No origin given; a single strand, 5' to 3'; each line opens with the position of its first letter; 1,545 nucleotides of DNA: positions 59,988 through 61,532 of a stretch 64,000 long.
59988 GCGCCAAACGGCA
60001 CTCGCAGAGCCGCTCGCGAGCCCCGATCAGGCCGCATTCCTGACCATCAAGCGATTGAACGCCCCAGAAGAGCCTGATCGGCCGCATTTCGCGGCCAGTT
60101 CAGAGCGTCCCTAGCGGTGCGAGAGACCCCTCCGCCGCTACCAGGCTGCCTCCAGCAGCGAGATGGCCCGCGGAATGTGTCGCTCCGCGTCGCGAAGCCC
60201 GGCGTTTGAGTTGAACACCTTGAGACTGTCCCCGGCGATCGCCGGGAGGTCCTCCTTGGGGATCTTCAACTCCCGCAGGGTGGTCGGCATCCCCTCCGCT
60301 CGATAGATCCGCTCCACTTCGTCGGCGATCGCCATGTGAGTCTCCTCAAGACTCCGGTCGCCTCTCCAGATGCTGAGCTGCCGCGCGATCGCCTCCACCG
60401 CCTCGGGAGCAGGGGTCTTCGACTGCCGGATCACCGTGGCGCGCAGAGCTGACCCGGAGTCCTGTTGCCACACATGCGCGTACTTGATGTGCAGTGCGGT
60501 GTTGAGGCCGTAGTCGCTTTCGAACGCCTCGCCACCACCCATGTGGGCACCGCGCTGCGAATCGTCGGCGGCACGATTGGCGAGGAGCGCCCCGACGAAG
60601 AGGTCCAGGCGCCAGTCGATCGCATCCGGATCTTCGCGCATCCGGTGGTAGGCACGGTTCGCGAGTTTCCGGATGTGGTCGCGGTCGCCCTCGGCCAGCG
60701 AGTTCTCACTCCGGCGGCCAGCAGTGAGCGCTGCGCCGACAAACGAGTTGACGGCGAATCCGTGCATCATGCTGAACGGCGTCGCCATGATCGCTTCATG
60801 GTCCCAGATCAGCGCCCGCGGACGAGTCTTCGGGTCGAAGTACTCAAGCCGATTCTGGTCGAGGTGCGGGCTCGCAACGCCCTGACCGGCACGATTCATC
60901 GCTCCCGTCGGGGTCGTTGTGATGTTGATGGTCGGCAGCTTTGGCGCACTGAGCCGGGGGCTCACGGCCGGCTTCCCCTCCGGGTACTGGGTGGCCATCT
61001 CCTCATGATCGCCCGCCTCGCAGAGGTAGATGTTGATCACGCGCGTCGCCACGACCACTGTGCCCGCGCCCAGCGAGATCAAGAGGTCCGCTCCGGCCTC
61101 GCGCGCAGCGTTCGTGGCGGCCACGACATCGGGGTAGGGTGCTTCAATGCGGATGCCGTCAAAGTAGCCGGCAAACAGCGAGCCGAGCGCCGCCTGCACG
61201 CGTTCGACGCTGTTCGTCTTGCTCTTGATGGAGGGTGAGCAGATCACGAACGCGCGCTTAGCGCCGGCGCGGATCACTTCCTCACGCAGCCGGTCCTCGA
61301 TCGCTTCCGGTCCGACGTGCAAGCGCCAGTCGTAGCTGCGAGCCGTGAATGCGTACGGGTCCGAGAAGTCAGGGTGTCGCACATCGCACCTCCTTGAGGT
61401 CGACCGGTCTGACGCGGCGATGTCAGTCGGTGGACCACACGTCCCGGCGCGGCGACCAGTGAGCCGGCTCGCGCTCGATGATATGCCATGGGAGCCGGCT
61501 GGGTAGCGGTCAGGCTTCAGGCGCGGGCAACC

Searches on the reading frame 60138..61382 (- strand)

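Call 3: search_protein_families(library=pfam, proteins=[window:60138-61382:-], max_evalue=0.01)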
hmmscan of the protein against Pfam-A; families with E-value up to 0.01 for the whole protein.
window:60138-61382:- (414 aa): 2 families
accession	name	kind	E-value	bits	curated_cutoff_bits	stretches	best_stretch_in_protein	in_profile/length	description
PF00465.25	Fe-ADH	-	1.3e-18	67.6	31.3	1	23-194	6-167/168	Iron-containing alcohol dehydrogenase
PF25137.1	ADH_Fe_C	-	6.7e-05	23.1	27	1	313-390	97-172/194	Fe-containing alcohol dehydrogenase family, C-terminal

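Call 4: search_protein_families(library=ncbifam, proteins=[window:60138-61382:-], max_evalue=0.01)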
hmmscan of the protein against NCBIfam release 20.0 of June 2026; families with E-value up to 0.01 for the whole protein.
window:60138-61382:- (414 aa): 9 families
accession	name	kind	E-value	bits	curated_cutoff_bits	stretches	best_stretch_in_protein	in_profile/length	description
NF007911.0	PRK10624.1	equivalog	3.2e-11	42.8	537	2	26-208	16-191/382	lactaldehyde reductase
NF058672.1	4HyButDHCUPNE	equivalog_domain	5.6e-10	38.9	500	1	27-388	16-354/378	4-hydroxybutyrate dehydrogenase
TIGR02638.1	lactal_redase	equivalog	1.8e-09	36.9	523.15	2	24-206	13-188/379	lactaldehyde reductase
NF041833.1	Fe_ADH_ErcA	equivalog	1.7e-06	27.4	550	0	312-387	282-357/382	alcohol dehydrogenase-like regulatory protein ErcA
TIGR03405.1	Phn_Fe-ADH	equivalog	9.4e-06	24.6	423.7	1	39-271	21-249/355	iron-containing alcohol dehydrogenase PsrA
NF010378.0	PRK13805.1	equivalog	5.8e-05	21.1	951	1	39-379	480-827/872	bifunctional acetaldehyde-CoA/alcohol dehydrogenase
NF007363.0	PRK09860.1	equivalog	8.9e-05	21.8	581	0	36-164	26-146/383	L-threonine dehydrogenase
NF050025.1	SulfAcetaldRedSarD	equivalog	0.00026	20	700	1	33-217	22-198/385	sulfoacetaldehyde reductase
NF011717.0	PRK15138.1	equivalog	0.0026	16.9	645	1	24-118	15-106/387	alcohol dehydrogenase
